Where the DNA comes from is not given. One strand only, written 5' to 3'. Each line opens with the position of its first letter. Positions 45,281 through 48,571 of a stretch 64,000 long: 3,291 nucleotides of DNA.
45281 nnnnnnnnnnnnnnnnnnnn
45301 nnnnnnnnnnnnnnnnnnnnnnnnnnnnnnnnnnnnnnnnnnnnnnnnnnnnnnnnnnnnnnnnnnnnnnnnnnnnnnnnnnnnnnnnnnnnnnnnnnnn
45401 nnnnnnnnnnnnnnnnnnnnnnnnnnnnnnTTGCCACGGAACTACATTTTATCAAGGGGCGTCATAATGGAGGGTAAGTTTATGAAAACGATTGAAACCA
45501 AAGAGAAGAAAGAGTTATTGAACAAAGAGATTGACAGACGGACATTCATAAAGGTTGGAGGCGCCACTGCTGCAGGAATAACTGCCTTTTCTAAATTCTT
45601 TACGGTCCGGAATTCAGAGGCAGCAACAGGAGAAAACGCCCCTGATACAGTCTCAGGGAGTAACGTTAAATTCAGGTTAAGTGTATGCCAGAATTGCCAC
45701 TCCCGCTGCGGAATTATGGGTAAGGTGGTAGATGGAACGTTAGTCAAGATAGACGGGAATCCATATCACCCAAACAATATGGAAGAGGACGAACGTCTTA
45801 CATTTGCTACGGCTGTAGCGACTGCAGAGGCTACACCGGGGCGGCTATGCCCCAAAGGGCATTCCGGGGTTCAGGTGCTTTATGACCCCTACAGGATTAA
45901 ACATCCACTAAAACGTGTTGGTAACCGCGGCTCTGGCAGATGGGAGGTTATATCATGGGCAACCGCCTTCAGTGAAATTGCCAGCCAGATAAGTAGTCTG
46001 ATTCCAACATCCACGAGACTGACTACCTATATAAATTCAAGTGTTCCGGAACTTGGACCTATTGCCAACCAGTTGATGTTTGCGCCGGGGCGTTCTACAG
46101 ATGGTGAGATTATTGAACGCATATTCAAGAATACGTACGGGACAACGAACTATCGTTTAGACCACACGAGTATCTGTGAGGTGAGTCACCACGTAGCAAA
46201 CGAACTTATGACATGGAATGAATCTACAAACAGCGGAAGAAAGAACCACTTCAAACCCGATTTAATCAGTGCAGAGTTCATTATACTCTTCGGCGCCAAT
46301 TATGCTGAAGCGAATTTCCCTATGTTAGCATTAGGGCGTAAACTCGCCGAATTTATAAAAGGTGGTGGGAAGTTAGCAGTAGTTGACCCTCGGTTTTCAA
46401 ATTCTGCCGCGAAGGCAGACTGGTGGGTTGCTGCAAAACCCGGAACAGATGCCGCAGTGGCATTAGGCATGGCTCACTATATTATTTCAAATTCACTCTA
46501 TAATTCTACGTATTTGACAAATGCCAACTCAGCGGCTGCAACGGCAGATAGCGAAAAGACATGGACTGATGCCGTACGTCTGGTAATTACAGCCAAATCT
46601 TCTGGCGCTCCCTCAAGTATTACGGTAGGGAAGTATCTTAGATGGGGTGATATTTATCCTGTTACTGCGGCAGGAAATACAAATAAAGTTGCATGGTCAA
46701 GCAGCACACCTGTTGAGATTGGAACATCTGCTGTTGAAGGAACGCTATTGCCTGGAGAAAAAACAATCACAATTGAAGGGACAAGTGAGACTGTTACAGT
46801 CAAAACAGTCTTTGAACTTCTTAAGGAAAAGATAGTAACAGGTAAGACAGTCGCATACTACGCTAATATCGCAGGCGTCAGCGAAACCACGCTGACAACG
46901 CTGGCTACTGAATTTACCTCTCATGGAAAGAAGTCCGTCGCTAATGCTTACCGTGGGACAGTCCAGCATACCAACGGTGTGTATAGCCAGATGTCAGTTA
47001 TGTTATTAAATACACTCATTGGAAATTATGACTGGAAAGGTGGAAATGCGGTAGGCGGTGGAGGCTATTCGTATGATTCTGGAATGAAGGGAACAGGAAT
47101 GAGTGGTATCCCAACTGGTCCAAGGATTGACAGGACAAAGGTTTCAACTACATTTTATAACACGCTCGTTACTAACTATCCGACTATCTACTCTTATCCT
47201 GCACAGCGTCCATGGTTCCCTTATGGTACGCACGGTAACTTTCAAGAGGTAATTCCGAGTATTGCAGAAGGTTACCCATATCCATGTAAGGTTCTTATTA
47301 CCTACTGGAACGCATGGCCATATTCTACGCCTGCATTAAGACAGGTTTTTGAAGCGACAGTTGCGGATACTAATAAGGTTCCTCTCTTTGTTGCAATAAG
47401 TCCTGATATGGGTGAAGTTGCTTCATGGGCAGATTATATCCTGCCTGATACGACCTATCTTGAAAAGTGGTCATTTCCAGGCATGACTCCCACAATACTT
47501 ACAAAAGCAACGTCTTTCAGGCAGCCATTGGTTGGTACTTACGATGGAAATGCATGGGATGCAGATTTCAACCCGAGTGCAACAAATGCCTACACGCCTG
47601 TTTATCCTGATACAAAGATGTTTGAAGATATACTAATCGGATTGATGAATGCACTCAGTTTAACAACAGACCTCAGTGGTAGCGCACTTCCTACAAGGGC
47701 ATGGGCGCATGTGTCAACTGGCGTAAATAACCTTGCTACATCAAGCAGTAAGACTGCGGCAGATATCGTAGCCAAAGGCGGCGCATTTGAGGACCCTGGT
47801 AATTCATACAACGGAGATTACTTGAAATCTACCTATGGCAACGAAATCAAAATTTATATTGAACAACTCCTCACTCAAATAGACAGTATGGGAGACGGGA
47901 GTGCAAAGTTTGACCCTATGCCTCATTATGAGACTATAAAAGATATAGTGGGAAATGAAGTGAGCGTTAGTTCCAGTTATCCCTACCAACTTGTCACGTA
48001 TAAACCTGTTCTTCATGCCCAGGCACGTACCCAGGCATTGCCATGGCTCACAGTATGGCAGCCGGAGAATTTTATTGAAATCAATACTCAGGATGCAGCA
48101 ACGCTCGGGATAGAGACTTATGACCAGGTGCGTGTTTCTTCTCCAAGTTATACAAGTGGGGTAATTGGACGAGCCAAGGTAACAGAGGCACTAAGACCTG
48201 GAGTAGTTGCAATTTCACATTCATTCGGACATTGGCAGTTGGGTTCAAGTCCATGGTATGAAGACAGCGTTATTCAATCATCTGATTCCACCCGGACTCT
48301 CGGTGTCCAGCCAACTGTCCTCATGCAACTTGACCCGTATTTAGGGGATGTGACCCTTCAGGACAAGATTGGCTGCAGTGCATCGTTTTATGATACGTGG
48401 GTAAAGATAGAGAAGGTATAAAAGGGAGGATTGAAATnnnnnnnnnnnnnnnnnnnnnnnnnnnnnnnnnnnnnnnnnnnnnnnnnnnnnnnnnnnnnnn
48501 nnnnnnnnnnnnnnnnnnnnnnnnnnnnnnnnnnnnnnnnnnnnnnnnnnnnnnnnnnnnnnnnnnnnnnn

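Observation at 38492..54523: PhnD/AioX-like binder, kinase and sigma-54 regulator controlling a molybdoenzyme-cytochrome locus next to arsR-acr3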

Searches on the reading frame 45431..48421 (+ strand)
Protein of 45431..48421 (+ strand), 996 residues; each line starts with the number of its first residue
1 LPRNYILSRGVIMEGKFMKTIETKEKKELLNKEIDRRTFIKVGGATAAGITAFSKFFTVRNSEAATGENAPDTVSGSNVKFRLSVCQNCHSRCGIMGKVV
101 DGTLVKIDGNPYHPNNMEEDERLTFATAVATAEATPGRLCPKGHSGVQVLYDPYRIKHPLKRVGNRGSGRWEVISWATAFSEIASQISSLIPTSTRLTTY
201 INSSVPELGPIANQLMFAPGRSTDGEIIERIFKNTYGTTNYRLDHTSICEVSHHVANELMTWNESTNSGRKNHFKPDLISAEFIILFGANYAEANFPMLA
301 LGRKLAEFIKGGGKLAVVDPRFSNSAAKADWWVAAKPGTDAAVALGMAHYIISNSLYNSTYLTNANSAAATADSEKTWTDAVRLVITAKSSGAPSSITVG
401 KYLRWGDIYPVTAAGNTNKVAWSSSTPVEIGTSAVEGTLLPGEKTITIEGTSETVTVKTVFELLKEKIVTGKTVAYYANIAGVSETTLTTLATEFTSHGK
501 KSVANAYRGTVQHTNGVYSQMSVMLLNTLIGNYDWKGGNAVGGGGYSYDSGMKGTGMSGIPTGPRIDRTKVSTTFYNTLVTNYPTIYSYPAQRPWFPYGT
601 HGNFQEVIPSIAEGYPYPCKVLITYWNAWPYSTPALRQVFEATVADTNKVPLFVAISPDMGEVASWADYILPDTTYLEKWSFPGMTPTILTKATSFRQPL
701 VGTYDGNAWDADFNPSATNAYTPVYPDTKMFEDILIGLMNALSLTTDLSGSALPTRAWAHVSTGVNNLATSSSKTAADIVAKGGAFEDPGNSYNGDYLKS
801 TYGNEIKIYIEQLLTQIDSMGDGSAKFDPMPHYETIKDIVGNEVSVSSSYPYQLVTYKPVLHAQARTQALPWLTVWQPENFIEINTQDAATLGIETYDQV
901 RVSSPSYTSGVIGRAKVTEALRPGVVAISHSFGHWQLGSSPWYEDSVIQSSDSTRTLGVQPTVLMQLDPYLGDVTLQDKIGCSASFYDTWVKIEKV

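Call 4: search_protein_families(library=pfam, proteins=[window:45431-48421:+], max_evalue=0.01)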
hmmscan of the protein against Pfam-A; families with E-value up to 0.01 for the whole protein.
window:45431-48421:+ (996 aa): 4 families
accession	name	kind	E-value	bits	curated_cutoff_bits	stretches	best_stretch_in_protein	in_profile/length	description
PF00384.28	Molybdopterin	-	7.7e-25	88.1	24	1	155-679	1-316/353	Molybdopterin oxidoreductase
PF01568.27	Molydop_binding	-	1.8e-14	54.2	26.8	1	853-934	2-82/110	Molydopterin dinucleotide binding domain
PF04879.21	Molybdop_Fe4S4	-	1.2e-11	44.9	22.7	1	80-151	2-54/55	Molybdopterin oxidoreductase Fe4S4 domain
PF10518.14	TAT_signal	-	0.0044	17.4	22.7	1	33-50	1-18/21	TAT (twin-arginine translocation) pathway signal sequence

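Call 6: search_protein_families(library=ncbifam, proteins=[window:45431-48421:+], max_evalue=0.001)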
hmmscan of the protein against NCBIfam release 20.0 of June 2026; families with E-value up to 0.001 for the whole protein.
window:45431-48421:+ (996 aa): 22 families
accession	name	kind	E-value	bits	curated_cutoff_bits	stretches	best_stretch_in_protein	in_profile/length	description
NF011567.1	PRK14991.1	equivalog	2.5e-107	359.9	1750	2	75-704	67-706/1022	tetrathionate reductase subunit TtrA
NF012032.0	PRK15488.1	equivalog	5.9e-64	216.3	694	3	33-363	2-278/759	thiosulfate reductase PhsA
TIGR02166.1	dmsA_ynfE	subfamily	5.8e-52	176.8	777.7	2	34-363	1-296/794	DMSO/selenate family reductase complex A subunit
TIGR03479.1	DMSO_red_II_alp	subfamily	1.5e-41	142.4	984.75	2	135-363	101-304/913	molybdopterin-dependent oxidoreductase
NF011566.1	PRK14990.1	exception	3.9e-38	131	1600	1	23-363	3-316/814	dimethylsulfoxide reductase subunit A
NF041714.1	arsenate_red_ArrA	equivalog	2e-37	128.8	1600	2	34-365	3-295/848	arsenate respiratory reductase molybdopterin-containing subunit ArrA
TIGR01591.1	Fdh-alpha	equivalog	3.9e-37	127.7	666.25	2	120-363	18-235/672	formate dehydrogenase subunit alpha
NF041885.1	selenate_YnfE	exception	5.1e-31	107.3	1675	1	34-363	3-303/805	selenate/tellurate reductase subunit YnfE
NF041884.1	selenate_YnfF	exception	6.1e-31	107.1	1650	2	34-363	1-296/798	selenate/tellurate reductase subunit YnfF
TIGR01553.1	formate-DH-alph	equivalog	2.4e-30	105.1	814.2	2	34-369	2-307/1009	formate dehydrogenase-N subunit alpha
NF041783.2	mnquin_red_QrcB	equivalog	3.6e-27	94.8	440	2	34-188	3-137/695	menaquinone reductase molybdopterin-binding-like subunit QrcB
NF041513.1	formate_DH_Act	exception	6.2e-26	90.5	1400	1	83-542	44-471/1067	formate dehydrogenase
NF047855.1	AssmNtatRedNasC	equivalog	4.9e-25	87.9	1100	2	277-368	177-265/708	assimilatory nitrate reductase catalytic subunit NasC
TIGR00509.1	bisC_fam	subfamily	2.7e-16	59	1017.55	2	305-365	197-258/772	molybdopterin guanine dinucleotide-containing S/N-oxide reductase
NF010055.0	PRK13532.1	equivalog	5.3e-16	58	904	1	33-537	2-403/830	nitrate reductase catalytic subunit NapA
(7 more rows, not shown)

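Call 7: search_solved_structures(query=window:45431-48421:+, max_evalue=0.001)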
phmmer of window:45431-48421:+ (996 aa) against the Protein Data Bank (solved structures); distinct sequences matched with E-value up to 0.001: 49.
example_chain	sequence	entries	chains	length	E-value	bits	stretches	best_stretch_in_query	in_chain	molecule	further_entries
2vpw_A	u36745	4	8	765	3.2e-38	134.7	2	59-363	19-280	THIOSULFATE REDUCTASE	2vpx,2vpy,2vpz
6cz7_A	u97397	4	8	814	1.1e-30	109.7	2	84-360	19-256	ArrA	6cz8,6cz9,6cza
5e7o_A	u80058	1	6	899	2.4e-27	98.7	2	277-680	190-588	DMSO reductase family type II enzyme, molybdopterin subunit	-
4ydd_A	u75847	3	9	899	4.5e-27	97.8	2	277-679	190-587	DMSO reductase family type II enzyme, molybdopterin subunit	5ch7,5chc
9vap_A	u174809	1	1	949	1.9e-20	75.9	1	34-361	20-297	Formate dehydrogenase molybdopterin-binding subunit FdhA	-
1kqf_A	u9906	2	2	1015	8.7e-20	73.7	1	135-370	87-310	FORMATE DEHYDROGENASE, NITRATE-INDUCIBLE, MAJOR SUBUNIT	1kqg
2jim_A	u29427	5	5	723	2.3e-17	65.6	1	82-361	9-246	PERIPLASMIC NITRATE REDUCTASE | PROTEIN (PERIPLASMIC NITRATE REDUCTASE)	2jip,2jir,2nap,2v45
2jio_A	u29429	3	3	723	9.3e-17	63.6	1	83-361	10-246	PERIPLASMIC NITRATE REDUCTASE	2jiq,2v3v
7qv7_S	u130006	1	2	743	1.5e-16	62.9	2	134-364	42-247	Hydrogen dependent carbon dioxide reductase subunit FdhF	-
7bkb_D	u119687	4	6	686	2e-16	62.6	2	265-364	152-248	Formate dehydrogenase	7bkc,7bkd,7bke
9qm0_A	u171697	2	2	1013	2.9e-16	62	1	135-371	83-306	Formate dehydrogenase, alpha subunit, selenocysteine-containing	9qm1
9rjy_A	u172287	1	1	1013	3e-16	62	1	135-371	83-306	Formate dehydrogenase, alpha subunit, selenocysteine-containing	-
8cm4_A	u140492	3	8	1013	3.5e-16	61.7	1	135-371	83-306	Formate dehydrogenase, alpha subunit, selenocysteine-containing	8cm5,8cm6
6sdr_A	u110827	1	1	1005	3.7e-16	61.6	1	135-371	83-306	Formate dehydrogenase, alpha subunit, selenocysteine-containing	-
9rjz_A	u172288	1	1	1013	3.7e-16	61.6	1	135-371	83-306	Formate dehydrogenase, alpha subunit, selenocysteine-containing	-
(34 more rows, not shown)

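Call 8: find_homologous_proteins(query=window:45482-48421:+, max_evalue=1e-20)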
Query window:45482-48421:+ (979 aa): 543 proteins with E <= 1e-20 among 8000 candidates; the best 120 are listed.
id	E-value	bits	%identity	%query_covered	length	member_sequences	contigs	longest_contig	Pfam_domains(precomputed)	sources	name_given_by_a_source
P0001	0.0e+0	2244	100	100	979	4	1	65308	PF00384.28,PF01568.28,PF04879.22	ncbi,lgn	-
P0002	0.0e+0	1427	65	98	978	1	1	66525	PF00384.28,PF01568.28,PF04879.22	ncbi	ncbi:MAG: tetrathionate reductase subunit TtrA [Planctomycetota bacterium]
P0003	0.0e+0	1424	64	99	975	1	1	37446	PF00384.28,PF01568.28,PF04879.22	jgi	jgi:anaerobic selenocysteine-containing dehydrogenase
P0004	0.0e+0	1421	62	99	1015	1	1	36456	PF00384.28,PF01568.28,PF04879.22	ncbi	ncbi:MAG: molybdopterin-dependent oxidoreductase [Planctomycetota bacterium]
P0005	0.0e+0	1406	63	99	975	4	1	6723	PF00384.28,PF01568.28,PF04879.22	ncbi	-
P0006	0.0e+0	1383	62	99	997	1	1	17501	PF00384.28,PF01568.28,PF04879.22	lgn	-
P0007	0.0e+0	1377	65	94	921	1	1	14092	PF00384.28,PF01568.28,PF04879.22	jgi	jgi:anaerobic selenocysteine-containing dehydrogenase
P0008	0.0e+0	1280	59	98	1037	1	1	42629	PF10518.15,PF00384.28,PF01568.28,PF04879.22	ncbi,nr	ncbi:MAG: molybdopterin-dependent oxidoreductase [Planctomycetes bacterium]|nr:molybdopterin-depende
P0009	0.0e+0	1238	57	98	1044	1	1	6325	PF00384.28,PF01568.28,PF04879.22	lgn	-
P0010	0.0e+0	1224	56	100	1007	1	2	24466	PF00384.28,PF01568.28,PF04879.22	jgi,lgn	jgi:anaerobic selenocysteine-containing dehydrogenase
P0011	0.0e+0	1223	56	98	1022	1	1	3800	PF00384.28,PF01568.28,PF04879.22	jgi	jgi:anaerobic selenocysteine-containing dehydrogenase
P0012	0.0e+0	1222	57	98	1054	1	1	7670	PF00384.28,PF01568.28,PF04879.22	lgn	-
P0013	0.0e+0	1221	57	99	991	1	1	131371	PF00384.28,PF01568.28,PF04879.22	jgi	-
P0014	0.0e+0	1219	56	100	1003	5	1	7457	PF00384.28,PF01568.28,PF04879.22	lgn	-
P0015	0.0e+0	1205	57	98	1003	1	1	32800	PF00384.28,PF01568.28,PF04879.22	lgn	-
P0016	0.0e+0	1204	56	98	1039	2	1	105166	PF00384.28,PF01568.28,PF04879.22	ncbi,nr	ncbi:MAG: molybdopterin-dependent oxidoreductase [Planctomycetes bacterium]|nr:molybdopterin-depende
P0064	0.0e+0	1049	51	99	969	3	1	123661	PF00384.28,PF01568.28,PF04879.22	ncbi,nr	ncbi:MAG: molybdopterin-dependent oxidoreductase [Candidatus Rokubacteria bacterium]|nr:molybdopteri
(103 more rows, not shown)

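Call 9: list_cluster_members(proteins=[P0001, P0002, P0004, P0008, P0016])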
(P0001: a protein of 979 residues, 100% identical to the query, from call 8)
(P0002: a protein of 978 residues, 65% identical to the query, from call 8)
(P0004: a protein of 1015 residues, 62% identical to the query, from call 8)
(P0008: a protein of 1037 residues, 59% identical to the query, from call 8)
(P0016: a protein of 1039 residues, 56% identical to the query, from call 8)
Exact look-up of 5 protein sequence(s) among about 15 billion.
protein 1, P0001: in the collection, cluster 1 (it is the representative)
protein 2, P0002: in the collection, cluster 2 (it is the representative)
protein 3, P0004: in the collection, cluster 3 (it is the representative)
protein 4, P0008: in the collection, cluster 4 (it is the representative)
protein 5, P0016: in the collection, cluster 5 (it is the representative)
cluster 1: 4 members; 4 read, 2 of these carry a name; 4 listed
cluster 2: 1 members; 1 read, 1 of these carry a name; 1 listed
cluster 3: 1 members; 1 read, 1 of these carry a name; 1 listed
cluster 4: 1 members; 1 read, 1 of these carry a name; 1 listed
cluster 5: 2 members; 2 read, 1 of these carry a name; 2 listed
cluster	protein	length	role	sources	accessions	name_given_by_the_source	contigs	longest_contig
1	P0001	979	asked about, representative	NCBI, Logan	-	-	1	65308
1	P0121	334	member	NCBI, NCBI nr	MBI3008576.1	MAG: molybdopterin-dependent oxidoreductase, partial [Candidatus Omnitrophica bacterium] | molybdopterin-dependent oxidoreductase [Candidatus Omnitrophota bacterium]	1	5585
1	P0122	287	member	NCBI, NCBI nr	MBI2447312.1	MAG: molybdopterin-dependent oxidoreductase, partial [Candidatus Omnitrophica bacterium] | molybdopterin-dependent oxidoreductase [Candidatus Omnitrophota bacterium]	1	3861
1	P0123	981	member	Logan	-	-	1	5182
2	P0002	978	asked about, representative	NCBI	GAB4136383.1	MAG: tetrathionate reductase subunit TtrA [Planctomycetota bacterium]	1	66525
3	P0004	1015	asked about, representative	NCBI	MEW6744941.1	MAG: molybdopterin-dependent oxidoreductase [Planctomycetota bacterium]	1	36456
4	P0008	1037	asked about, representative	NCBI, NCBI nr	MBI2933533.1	MAG: molybdopterin-dependent oxidoreductase [Planctomycetes bacterium] | molybdopterin-dependent oxidoreductase [Planctomycetota bacterium]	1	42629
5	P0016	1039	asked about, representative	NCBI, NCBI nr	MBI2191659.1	MAG: molybdopterin-dependent oxidoreductase [Planctomycetes bacterium] | molybdopterin-dependent oxidoreductase [Planctomycetota bacterium]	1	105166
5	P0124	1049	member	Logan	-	-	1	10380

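Call 11: find_encoding_contigs(protein=P0002, flank=10000, max_places=2)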
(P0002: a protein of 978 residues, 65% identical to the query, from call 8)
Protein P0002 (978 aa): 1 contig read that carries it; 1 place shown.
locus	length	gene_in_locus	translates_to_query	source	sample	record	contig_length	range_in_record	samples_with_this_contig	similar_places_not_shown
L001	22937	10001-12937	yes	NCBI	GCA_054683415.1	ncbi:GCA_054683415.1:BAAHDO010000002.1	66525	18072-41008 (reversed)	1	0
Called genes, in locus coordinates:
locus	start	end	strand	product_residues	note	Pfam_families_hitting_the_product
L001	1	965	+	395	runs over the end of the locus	PF13365:Trypsin_2, PF00089:Trypsin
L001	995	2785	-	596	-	PF07719:TPR_2 (faint), PF13424:TPR_12 (faint), PF13428:TPR_14 (faint), PF13181:TPR_8 (faint), PF00515:TPR_1 (faint), PF13176:TPR_7 (faint), PF13432:TPR_16 (faint), PF14559:TPR_19 (weak)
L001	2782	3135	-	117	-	PF11969:DcpS_C, PF01230:HIT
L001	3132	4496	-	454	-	PF13231:PMT_2 (weak)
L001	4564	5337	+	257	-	PF00485:PRK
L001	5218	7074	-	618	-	PF01343:Peptidase_S49, PF00574:CLP_protease (faint), PF01343:Peptidase_S49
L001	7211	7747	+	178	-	PF13899:Thioredoxin_7 (faint)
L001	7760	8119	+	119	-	-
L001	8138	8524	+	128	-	PF00166:Cpn10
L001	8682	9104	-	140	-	-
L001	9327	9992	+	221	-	-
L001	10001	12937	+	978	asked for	PF04879:Molybdop_Fe4S4, PF00384:Molybdopterin, PF01568:Molydop_binding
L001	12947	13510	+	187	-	PF13237:Fer4_10 (weak), PF13247:Fer4_11, PF12838:Fer4_7 (weak), PF13187:Fer4_9 (weak), PF00037:Fer4 (weak), PF12797:Fer4_2 (weak), PF12837:Fer4_6 (weak), PF13237:Fer4_10 (weak), +1 more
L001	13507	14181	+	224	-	PF02613:Nitrate_red_del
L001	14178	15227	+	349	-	PF12838:Fer4_7 (weak), PF13187:Fer4_9 (weak), PF25160:LdpA_Fe-S-bd (weak), PF00037:Fer4 (weak), PF13237:Fer4_10, PF14697:Fer4_21 (weak), PF12838:Fer4_7 (weak), PF13187:Fer4_9 (weak), +2 more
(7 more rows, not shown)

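Call 12: find_encoding_contigs(protein=P0016, flank=10000, max_places=2)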
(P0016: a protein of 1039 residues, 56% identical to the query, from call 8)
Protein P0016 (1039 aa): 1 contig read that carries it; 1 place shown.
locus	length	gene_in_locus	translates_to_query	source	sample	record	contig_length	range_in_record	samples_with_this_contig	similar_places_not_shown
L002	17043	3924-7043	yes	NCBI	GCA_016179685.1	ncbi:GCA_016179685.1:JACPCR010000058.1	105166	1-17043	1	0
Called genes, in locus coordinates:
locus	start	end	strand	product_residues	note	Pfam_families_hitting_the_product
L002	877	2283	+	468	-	-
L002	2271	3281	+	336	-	PF02085:Cytochrom_CIII (faint), PF14522:Cytochrome_C7 (weak), PF14537:Cytochrom_c3_2, PF22113:Mtrc-MtrF_II-IV_dom (faint)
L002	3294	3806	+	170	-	PF14522:Cytochrome_C7 (faint), PF14537:Cytochrom_c3_2 (faint)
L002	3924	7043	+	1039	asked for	PF04879:Molybdop_Fe4S4 (weak), PF00384:Molybdopterin, PF01568:Molydop_binding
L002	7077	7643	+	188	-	PF13237:Fer4_10 (weak), PF13247:Fer4_11, PF12838:Fer4_7, PF13187:Fer4_9 (weak), PF00037:Fer4, PF12797:Fer4_2 (weak), PF12837:Fer4_6, PF13237:Fer4_10 (weak)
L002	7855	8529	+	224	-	PF02613:Nitrate_red_del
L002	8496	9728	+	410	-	PF13187:Fer4_9 (faint), PF13484:Fer4_16 (faint), PF02662:FlpD (faint), PF12838:Fer4_7 (weak), PF00037:Fer4 (weak)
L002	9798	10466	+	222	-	PF09699:Paired_CXXCH_1 (faint), PF13435:Cytochrome_C554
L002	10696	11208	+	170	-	PF02085:Cytochrom_CIII (faint), PF14537:Cytochrom_c3_2 (faint), PF14522:Cytochrome_C7 (weak)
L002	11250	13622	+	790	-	PF04879:Molybdop_Fe4S4, PF00384:Molybdopterin, PF01568:Molydop_binding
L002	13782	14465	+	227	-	PF00037:Fer4 (faint), PF12797:Fer4_2 (weak), PF12837:Fer4_6 (faint), PF12838:Fer4_7 (weak), PF13183:Fer4_8 (faint), PF13187:Fer4_9 (faint), PF13247:Fer4_11, PF12838:Fer4_7 (weak), +3 more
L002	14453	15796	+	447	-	PF03916:NrfD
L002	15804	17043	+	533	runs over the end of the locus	PF00672:HAMP, PF00512:HisKA, PF02518:HATPase_c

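Call 13: find_encoding_contigs(protein=P0064, flank=10000, max_places=2)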
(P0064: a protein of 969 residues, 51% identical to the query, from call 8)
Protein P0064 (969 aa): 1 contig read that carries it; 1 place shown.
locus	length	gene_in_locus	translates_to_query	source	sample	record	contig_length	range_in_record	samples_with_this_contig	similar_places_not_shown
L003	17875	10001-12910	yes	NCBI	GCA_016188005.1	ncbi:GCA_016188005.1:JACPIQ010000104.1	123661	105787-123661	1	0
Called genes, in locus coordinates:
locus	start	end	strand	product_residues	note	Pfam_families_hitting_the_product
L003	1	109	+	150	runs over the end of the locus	PF25471:TM_PetC, PF00355:Rieske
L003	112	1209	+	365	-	PF00033:Cytochrome_B, PF13631:Cytochrom_B_N_2, PF00032:Cytochrom_B_C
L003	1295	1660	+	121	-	PF14522:Cytochrome_C7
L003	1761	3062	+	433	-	PF09699:Paired_CXXCH_1 (faint), PF14522:Cytochrome_C7 (faint), PF14537:Cytochrom_c3_2 (faint)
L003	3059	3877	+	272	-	PF01292:Ni_hydr_CYTB (weak)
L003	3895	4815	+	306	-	PF03264:Cytochrom_NNT, PF14522:Cytochrome_C7 (faint), PF02085:Cytochrom_CIII (weak), PF14537:Cytochrom_c3_2 (weak)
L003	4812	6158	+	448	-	PF14537:Cytochrom_c3_2 (faint), PF14522:Cytochrome_C7 (faint)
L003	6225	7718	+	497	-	PF00672:HAMP, PF00512:HisKA, PF02518:HATPase_c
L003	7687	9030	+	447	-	PF00072:Response_reg, PF00158:Sigma54_activat, PF14532:Sigma54_activ_2, PF07728:AAA_5 (weak), PF25601:AAA_lid_14, PF02954:HTH_8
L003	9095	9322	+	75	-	PF02954:HTH_8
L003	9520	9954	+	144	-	PF22113:Mtrc-MtrF_II-IV_dom, PF14522:Cytochrome_C7 (faint)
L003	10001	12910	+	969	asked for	PF04879:Molybdop_Fe4S4, PF00384:Molybdopterin, PF01568:Molydop_binding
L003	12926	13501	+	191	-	PF13247:Fer4_11, PF13237:Fer4_10 (weak), PF14697:Fer4_21 (weak), PF12838:Fer4_7, PF13187:Fer4_9 (weak), PF00037:Fer4, PF12797:Fer4_2, PF12837:Fer4_6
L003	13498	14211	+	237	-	PF02613:Nitrate_red_del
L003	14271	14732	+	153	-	-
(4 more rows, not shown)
